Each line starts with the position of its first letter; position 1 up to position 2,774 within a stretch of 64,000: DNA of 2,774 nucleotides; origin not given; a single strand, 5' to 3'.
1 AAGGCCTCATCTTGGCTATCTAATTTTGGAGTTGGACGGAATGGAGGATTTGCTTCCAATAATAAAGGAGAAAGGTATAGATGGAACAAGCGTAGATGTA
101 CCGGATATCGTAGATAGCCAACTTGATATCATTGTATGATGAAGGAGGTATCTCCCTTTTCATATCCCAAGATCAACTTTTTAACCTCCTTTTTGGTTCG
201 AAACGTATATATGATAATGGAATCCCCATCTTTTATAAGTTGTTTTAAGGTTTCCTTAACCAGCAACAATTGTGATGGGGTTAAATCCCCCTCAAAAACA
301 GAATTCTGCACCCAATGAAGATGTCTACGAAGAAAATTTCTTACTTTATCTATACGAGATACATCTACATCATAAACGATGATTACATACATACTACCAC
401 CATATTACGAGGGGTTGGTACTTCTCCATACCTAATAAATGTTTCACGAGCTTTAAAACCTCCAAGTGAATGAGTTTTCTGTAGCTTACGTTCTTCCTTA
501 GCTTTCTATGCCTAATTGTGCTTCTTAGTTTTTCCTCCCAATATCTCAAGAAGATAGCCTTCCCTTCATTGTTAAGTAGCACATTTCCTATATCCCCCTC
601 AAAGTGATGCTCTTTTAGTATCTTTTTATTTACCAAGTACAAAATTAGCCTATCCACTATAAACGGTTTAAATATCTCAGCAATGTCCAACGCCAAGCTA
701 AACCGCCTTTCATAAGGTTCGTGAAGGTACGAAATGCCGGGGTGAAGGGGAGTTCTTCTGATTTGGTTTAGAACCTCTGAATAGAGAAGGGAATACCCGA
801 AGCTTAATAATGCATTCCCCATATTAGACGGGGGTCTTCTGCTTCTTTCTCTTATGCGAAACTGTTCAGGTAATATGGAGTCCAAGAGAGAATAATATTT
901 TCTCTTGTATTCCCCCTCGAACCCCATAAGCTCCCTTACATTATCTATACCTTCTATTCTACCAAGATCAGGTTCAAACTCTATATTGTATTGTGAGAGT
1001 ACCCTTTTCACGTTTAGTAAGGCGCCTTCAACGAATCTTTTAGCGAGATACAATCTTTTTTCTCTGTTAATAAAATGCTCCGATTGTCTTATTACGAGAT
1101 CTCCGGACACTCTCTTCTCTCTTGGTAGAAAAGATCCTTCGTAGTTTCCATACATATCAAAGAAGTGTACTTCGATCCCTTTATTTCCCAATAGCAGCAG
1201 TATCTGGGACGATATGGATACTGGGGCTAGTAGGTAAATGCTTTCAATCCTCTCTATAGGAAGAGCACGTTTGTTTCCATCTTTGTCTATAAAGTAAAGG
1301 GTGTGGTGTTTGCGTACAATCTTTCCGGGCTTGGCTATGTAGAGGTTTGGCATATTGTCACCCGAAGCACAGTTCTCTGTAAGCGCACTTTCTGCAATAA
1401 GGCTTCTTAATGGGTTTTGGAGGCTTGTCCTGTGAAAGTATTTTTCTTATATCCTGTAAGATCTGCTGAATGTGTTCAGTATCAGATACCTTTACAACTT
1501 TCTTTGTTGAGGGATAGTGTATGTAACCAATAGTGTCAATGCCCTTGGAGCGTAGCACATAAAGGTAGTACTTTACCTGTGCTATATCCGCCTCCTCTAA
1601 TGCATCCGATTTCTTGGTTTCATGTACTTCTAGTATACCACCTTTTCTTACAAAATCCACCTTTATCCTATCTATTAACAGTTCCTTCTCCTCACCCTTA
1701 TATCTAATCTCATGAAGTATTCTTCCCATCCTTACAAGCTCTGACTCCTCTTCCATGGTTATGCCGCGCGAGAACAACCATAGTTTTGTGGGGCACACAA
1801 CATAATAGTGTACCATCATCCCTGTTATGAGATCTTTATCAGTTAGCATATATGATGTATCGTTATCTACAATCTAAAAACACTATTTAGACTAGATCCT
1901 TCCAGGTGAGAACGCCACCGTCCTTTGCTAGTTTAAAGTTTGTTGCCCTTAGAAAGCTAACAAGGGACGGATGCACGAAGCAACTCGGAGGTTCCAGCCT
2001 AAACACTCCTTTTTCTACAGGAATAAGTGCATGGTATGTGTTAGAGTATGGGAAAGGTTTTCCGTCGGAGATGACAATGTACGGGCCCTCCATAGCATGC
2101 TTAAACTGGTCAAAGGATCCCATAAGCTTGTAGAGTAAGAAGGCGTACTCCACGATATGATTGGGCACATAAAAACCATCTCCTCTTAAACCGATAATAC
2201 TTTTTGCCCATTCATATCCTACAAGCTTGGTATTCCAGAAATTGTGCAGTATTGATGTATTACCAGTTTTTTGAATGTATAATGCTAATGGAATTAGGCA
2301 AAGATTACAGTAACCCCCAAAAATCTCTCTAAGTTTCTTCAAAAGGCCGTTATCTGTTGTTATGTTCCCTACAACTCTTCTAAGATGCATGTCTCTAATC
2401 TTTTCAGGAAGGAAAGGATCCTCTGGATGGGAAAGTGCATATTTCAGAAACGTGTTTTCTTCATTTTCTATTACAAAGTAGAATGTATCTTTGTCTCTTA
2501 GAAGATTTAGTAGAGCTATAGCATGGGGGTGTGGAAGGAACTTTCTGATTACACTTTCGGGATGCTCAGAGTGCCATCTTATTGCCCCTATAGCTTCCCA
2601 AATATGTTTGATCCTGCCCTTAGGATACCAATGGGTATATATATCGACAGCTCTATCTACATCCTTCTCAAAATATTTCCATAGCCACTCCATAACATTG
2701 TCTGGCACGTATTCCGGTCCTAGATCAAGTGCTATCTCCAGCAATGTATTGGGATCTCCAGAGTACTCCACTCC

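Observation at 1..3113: Adaptation module (cas4-cas1-cas2) headed by an unknown 408-aa gene, with no array or effectors in view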

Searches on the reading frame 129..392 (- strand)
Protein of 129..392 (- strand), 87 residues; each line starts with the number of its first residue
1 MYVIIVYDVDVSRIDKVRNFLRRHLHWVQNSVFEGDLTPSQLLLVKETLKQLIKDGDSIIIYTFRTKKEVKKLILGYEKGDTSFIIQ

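Call 3: search_protein_families(library=pfam, proteins=[window:129-392:-], max_evalue=1)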
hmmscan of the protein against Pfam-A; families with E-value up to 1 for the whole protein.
window:129-392:- (87 aa): 4 families
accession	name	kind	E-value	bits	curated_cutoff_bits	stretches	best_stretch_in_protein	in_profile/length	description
PF09827.14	CRISPR_Cas2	-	8.8e-22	77.5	23.8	1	1-70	1-72/74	CRISPR associated protein Cas2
PF18903.5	DUF5659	-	0.065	13.5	23.6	1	50-81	23-54/75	Domain of unknown function (DUF5659)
PF09707.15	Cas_Cas2CT1978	-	0.081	13.5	24.7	1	1-76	1-72/86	CRISPR-associated protein (Cas_Cas2CT1978)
PF01487.21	DHquinase_I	-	0.17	12.4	22.2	1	44-72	43-71/230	Type I 3-dehydroquinase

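Call 4: search_protein_families(library=ncbifam, proteins=[window:129-392:-], max_evalue=1)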
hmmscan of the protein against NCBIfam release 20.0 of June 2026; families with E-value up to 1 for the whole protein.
window:129-392:- (87 aa): 2 families
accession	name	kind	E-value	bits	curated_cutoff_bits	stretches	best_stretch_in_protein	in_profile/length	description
TIGR01573.1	cas2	equivalog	3.1e-15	56.2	24.5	1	1-79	1-85/96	CRISPR-associated endonuclease Cas2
NF046079.1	HAD_phos_BT0820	equivalog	0.019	15.3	165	1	42-72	23-53/137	BT0820 family HAD-type phosphatase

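Call 7: search_protein_families(library=padloc, proteins=[window:129-392:-], max_evalue=1)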
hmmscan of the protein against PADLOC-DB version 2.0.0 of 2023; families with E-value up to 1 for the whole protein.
window:129-392:- (87 aa): 22 families
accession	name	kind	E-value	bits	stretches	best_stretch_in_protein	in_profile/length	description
PDLC01749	Cas2b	-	3.3e-29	99.2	1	1-86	1-87/87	-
PDLC01443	Cas2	-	3.8e-28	95.9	1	1-85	1-85/86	"CAS-I,CAS-II,CAS-III,CAS-IV,CAS-V,CAS-VI; acquisition_2"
PDLC02076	Cas2b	-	1.2e-26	91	1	1-85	1-86/87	-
PDLC01338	Cas2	-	3.7e-24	83.1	1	3-79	1-76/76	"CAS-I,CAS-II,CAS-III,CAS-IV,CAS-V,CAS-VI; acquisition_2"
PDLC01649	Cas2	-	2.3e-20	70.7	1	1-67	1-68/70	"CAS-I,CAS-II,CAS-III,CAS-IV,CAS-V,CAS-VI; acquisition_2"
PDLC00936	Cas2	-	3.9e-20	70.1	1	3-78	1-82/83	Cas2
PDLC01750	Cas2b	-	5.9e-18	63.1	1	1-76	1-76/86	-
PDLC01251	Cas2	-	2.3e-17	61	1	1-78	1-79/84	"CAS-I,CAS-II,CAS-III,CAS-IV,CAS-V,CAS-VI; acquisition_2"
PDLC00935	Cas2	-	8.2e-16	56.2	1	1-79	1-85/96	CRISPR-associated endonuclease Cas2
PDLC01748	Cas2_IIIa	-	2.1e-14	51.9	1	1-73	1-74/88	-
PDLC02027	Cas2d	-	1.2e-12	46.1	1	1-79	1-81/89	-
PDLC01525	Cas2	-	3.2e-11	41.8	1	1-75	1-77/90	"CAS-I,CAS-II,CAS-III,CAS-IV,CAS-V,CAS-VI; acquisition_2"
PDLC01756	Cas2g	-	9.4e-10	36.4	1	3-69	6-74/96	-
PDLC01751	Cas2c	-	2.3e-09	35.7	1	1-71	1-77/95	-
PDLC02070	Cas2_II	-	2.5e-08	32.2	1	3-80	3-79/89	-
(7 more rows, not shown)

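Call 12: find_encoding_contigs(protein=window:129-392:-, flank=10000, max_places=10)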
Protein window:129-392:- (87 aa): 3 contigs read that carry it; 2 places shown.
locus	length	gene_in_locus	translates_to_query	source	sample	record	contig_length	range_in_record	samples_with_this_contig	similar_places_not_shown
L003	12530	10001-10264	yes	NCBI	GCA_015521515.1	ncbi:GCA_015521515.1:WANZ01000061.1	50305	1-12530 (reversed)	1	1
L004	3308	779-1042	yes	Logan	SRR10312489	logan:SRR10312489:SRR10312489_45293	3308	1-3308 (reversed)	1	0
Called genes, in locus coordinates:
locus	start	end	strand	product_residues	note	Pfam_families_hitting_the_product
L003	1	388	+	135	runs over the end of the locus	PF00380:Ribosomal_S9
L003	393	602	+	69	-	PF01194:RNA_pol_N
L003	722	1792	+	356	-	PF01966:HD, PF19276:HD_assoc_2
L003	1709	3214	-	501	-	PF24409:wHTH-PRTase_assc (faint), PF04458:DUF505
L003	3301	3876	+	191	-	PF00318:Ribosomal_S2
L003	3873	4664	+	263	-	PF01875:Memo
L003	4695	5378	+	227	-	-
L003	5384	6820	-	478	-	PF00587:tRNA-synt_2b, PF03129:HGTP_anticodon, PF09180:ProRS-C_1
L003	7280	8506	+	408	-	-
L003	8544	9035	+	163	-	PF01930:Cas_Cas4, PF12705:PDDEXK_1 (faint)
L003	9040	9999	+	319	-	PF01867:Cas_Cas1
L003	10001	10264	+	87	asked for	PF09827:CRISPR_Cas2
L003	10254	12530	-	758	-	?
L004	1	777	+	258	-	?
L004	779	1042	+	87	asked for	PF09827:CRISPR_Cas2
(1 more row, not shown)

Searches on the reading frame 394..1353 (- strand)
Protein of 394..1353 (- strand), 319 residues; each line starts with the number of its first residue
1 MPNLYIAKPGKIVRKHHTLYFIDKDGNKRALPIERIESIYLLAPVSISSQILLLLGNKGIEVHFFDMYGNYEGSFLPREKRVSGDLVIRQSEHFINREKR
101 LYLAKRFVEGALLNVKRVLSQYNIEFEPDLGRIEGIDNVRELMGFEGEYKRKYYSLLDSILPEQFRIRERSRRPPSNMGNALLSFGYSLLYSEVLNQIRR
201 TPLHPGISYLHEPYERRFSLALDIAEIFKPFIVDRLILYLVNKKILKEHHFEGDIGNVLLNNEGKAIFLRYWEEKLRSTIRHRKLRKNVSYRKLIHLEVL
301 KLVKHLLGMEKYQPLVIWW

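Call 3: search_protein_families(library=pfam, proteins=[window:394-1353:-], max_evalue=1)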
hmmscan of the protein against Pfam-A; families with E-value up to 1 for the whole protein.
window:394-1353:- (319 aa): 2 families
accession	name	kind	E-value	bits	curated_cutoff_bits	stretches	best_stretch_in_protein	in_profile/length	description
PF01867.21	Cas_Cas1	-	3.8e-82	276.1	22.3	1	4-274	1-283/283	CRISPR associated protein Cas1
PF18340.7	TraI_2B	-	0.032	14.5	26.7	1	11-42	40-71/79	DNA relaxase TraI 2B/2B-like domain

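Call 4: search_protein_families(library=ncbifam, proteins=[window:394-1353:-], max_evalue=1)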
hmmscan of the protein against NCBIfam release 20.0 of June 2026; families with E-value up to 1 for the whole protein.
window:394-1353:- (319 aa): 9 families
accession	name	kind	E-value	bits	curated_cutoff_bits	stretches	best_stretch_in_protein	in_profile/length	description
TIGR03641.1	cas1_HMARI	exception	9.3e-123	409.6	304.1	1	3-319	2-324/324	type I-B CRISPR-associated endonuclease Cas1b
TIGR00287.1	cas1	equivalog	1.4e-90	303.7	71.7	1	3-314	1-327/327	CRISPR-associated endonuclease Cas1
TIGR04093.1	cas1_CYANO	exception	2.3e-66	224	385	1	4-317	3-333/334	type I-D CRISPR-associated endonuclease Cas1d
NF049935.1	cas4g_cas1g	exception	1.2e-54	185.7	560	1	3-316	216-544/546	CRISPR-associated endonuclease Cas4g/Cas1g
TIGR03640.1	cas1_DVULG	exception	1.4e-53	182.3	385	1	3-316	5-339/340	type I-C CRISPR-associated endonuclease Cas1c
TIGR03983.1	cas1_MYXAN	equivalog_domain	2.7e-44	151.6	358.05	1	7-307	17-335/347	type I-MYXAN CRISPR-associated endonuclease Cas1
TIGR03639.1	cas1_NMENI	exception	8.3e-16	58.1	120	1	4-244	4-236/278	type II CRISPR-associated endonuclease Cas1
TIGR04329.1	cas1_PREFRAN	exception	1.1e-12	47.7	300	1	24-263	30-272/317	type V CRISPR-associated endonuclease Cas1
TIGR03638.1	cas1_ECOLI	exception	3.3e-09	36.4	215.6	1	4-230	14-221/269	type I-E CRISPR-associated endonuclease Cas1e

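Call 7: search_protein_families(library=padloc, proteins=[window:394-1353:-], max_evalue=1)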
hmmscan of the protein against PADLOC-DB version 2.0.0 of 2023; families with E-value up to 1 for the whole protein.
window:394-1353:- (319 aa): 32 families (the best 25 are shown)
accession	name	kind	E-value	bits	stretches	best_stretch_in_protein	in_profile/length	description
PDLC01742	Cas1b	-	3.7e-121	402.6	1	3-319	4-326/326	-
PDLC01335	Cas1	-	2.1e-120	399.9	1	3-315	1-314/315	"CAS-I,CAS-II,CAS-III,CAS-IV,CAS-V,CAS-VI; acquisition_1"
PDLC02065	Cas1b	-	1.4e-111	371.1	1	4-319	5-329/329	-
PDLC00927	Cas1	-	3.7e-91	303.7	1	3-314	1-327/327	CRISPR-associated endonuclease Cas1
PDLC01449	Cas1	-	2.9e-89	297.1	1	2-310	2-284/285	"CAS-I,CAS-II,CAS-III,CAS-IV,CAS-V,CAS-VI; acquisition_1"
PDLC01248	Cas1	-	2.6e-88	294.3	1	3-308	2-289/289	"CAS-I,CAS-II,CAS-III,CAS-IV,CAS-V,CAS-VI; acquisition_1"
PDLC00928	Cas1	-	5.4e-83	276.6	1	3-308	2-315/315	Cas1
PDLC01608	Cas1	-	9.4e-79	262.7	1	4-274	1-276/276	"CAS-I,CAS-II,CAS-III,CAS-IV,CAS-V,CAS-VI; acquisition_1"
PDLC02025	Cas1d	-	4.4e-70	234.7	1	2-317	2-315/316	-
PDLC01249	Cas1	-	3.4e-69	231.1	1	4-251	1-246/246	"CAS-I,CAS-II,CAS-III,CAS-IV,CAS-V,CAS-VI; acquisition_1"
PDLC01743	Cas1c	-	4.2e-57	191.9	1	4-316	8-335/337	-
PDLC01334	Cas1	-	3.1e-54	182.5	1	3-314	4-334/336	"CAS-I,CAS-II,CAS-III,CAS-IV,CAS-V,CAS-VI; acquisition_1"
PDLC00923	Cas1c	-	3.7e-54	182.3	1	3-316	5-339/340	"CRISPR-associated endonuclease Cas1, subtype I-C/DVULG"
PDLC01740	Cas1_IIIa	-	8.6e-48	161.8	1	4-306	3-314/331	-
PDLC02067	Cas1b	-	1.4e-45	154.1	1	5-308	203-522/533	-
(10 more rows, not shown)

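Call 27: find_related_loci(query=window:394-1353:-, collection=genome_contigs, flank=10000)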
Query window:394-1353:- (319 aa) in genome_contigs; peptide patterns used: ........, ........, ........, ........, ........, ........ (x = any residue, [..] = any of these).
185 stretches matched a pattern, but none encodes a relative of the query by tblastn (E <= 1e-3).

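Call 28: find_related_loci(query=window:394-1353:-, collection=metagenome_contigs, flank=10000)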
Query window:394-1353:- (319 aa) in metagenome_contigs; peptide patterns used: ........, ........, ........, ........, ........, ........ (x = any residue, [..] = any of these).
259 stretches matched a pattern; 3 encode a relative of the query (tblastn E <= 1e-3); 3 distinct loci.
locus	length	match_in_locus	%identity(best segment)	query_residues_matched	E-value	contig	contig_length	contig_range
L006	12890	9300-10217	40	10-315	2e-71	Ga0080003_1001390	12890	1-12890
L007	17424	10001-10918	40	10-315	2e-71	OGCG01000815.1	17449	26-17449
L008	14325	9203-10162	25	14-317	3e-21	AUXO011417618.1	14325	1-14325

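Call 50: find_related_loci(query=A1, collection=genome_contigs, flank=10000)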
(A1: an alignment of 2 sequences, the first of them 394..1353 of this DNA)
Query A1 (319 aa) in genome_contigs; peptide patterns used: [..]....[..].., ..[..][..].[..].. (x = any residue, [..] = any of these).
215 stretches matched a pattern, but none encodes a relative of the query by tblastn (E <= 1e-3).

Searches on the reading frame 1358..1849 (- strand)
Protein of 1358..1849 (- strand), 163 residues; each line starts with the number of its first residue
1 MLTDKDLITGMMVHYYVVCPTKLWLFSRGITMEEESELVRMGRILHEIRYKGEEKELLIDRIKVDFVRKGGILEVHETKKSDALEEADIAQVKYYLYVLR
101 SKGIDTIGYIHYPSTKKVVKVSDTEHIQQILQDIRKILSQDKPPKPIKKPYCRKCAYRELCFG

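Call 3: search_protein_families(library=pfam, proteins=[window:1358-1849:-], max_evalue=1)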
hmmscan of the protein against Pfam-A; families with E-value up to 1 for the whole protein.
window:1358-1849:- (163 aa): 4 families
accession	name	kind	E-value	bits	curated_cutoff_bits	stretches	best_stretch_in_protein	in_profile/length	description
PF01930.23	Cas_Cas4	-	6.4e-54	182.8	22.7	1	9-162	1-159/160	Domain of unknown function DUF83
PF12705.13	PDDEXK_1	-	6.1e-06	26.8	22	1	59-161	128-246/247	PD-(D/E)XK nuclease superfamily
PF04322.17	DUF473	-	0.038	14.3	25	1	29-80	61-112/118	Protein of unknown function (DUF473)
PF07097.16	DUF1359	-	0.16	12.7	25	1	35-83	17-65/104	Protein of unknown function (DUF1359)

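Call 4: search_protein_families(library=ncbifam, proteins=[window:1358-1849:-], max_evalue=1)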
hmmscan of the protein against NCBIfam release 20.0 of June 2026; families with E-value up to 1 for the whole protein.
window:1358-1849:- (163 aa): 5 families
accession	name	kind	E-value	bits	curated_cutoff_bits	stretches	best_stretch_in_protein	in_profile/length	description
TIGR00372.1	cas4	equivalog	7.4e-25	87.8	65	1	8-161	1-178/180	CRISPR-associated protein Cas4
NF049935.1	cas4g_cas1g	exception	1.6e-07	30.2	560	1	80-162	102-190/546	CRISPR-associated endonuclease Cas4g/Cas1g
NF010563.0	PRK13958.1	equivalog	0.0078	15.7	234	1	100-134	18-53/210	phosphoribosylanthranilate isomerase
TIGR04085.1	rSAM_more_4Fe4S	domain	0.022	15.2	27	1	121-163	31-72/93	SPASM domain-containing protein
NF002298.0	PRK01222.1-4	equivalog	0.099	12.3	215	1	101-133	21-53/209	phosphoribosylanthranilate isomerase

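Call 7: search_protein_families(library=padloc, proteins=[window:1358-1849:-], max_evalue=1)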
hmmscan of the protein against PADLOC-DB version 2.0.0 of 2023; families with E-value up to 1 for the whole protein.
window:1358-1849:- (163 aa): 16 families
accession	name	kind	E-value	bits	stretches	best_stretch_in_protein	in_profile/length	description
PDLC01771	Cas4b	-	5.3e-56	187.3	1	8-162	4-159/162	-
PDLC01611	Cas4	-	2.3e-52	175.5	1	9-162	1-157/158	"CAS-I,CAS-II,CAS-III,CAS-IV,CAS-V,CAS-VI; acquisition_associated"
PDLC02086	Cas4b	-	3.6e-52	174.6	1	8-162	3-160/161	-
PDLC01447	Cas4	-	6.3e-40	135.3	1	7-162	4-158/161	"CAS-I,CAS-II,CAS-III,CAS-IV,CAS-V,CAS-VI; acquisition_associated"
PDLC01772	Cas4b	-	2.6e-30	104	1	5-162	3-162/164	-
PDLC00943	Cas4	-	2e-25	87.8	1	8-161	1-178/180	CRISPR-associated protein Cas4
PDLC01250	Cas4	-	1.8e-24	84.9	1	8-161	1-167/168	"CAS-I,CAS-II,CAS-III,CAS-IV,CAS-V,CAS-VI; acquisition_associated"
PDLC00944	Cas4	-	1.1e-22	79.1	1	9-161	2-176/177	Cas4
PDLC01747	Cas1g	-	6.1e-08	29.7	1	76-162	80-177/523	-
PDLC02034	Cas4d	-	8.5e-08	30.1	2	106-162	122-181/192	-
PDLC02085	Cas4a2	-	7.9e-07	27.6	1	65-161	66-161/166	-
PDLC02036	Cas4d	-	8.7e-06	23.9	1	9-161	22-178/181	-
PDLC01773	Cas4c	-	2.1e-05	22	1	106-162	135-194/229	-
PDLC02087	Cas4b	-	6.5e-05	21.1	1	116-161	138-188/189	-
PDLC02035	Cas4d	-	0.00024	18.6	1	7-162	5-175/196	-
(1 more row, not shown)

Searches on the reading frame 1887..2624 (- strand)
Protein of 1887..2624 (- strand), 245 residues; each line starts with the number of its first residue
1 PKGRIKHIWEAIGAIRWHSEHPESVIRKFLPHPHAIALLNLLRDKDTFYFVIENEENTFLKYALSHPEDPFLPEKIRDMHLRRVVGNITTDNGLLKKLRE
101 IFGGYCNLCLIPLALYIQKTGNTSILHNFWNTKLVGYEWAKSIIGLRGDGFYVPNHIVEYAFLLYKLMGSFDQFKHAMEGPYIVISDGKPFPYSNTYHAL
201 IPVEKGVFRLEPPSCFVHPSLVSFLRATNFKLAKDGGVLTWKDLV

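Call 53: predict_structure(protein=window:1887-2624:-)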
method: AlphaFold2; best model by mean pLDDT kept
length: 245 residues; sequences in the alignment: 1
mean_pLDDT: 43.0   pTM: 0.29
mean pLDDT of the five models: 43.0, 42.7, 35.3, 33.3, 32.8
residues with pLDDT >= 90: 0; 70-90: 3; 50-70: 52; < 50: 190
segments of 3 or more residues with pLDDT < 50: 1-123, 130-163, 165-167, 175-197
pLDDT, mean of each block of 10 residues (from residue 1): 31 34 42 38 34 33 41 35 34 42 36 46 48 45 35 39 49 47 40 42 64 52 59 63 52
secondary structure, 60 per line:
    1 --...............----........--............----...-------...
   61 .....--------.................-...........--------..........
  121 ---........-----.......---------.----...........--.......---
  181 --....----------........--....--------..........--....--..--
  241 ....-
elements in order: H3-17 H22-29 H32-43 H58-65 H74-90 H92-102 H111-120 H124-131 H137-143 H158-168 H171-177 E183-186 E197-204 E207-210 H219-228 E231-234 H241-244
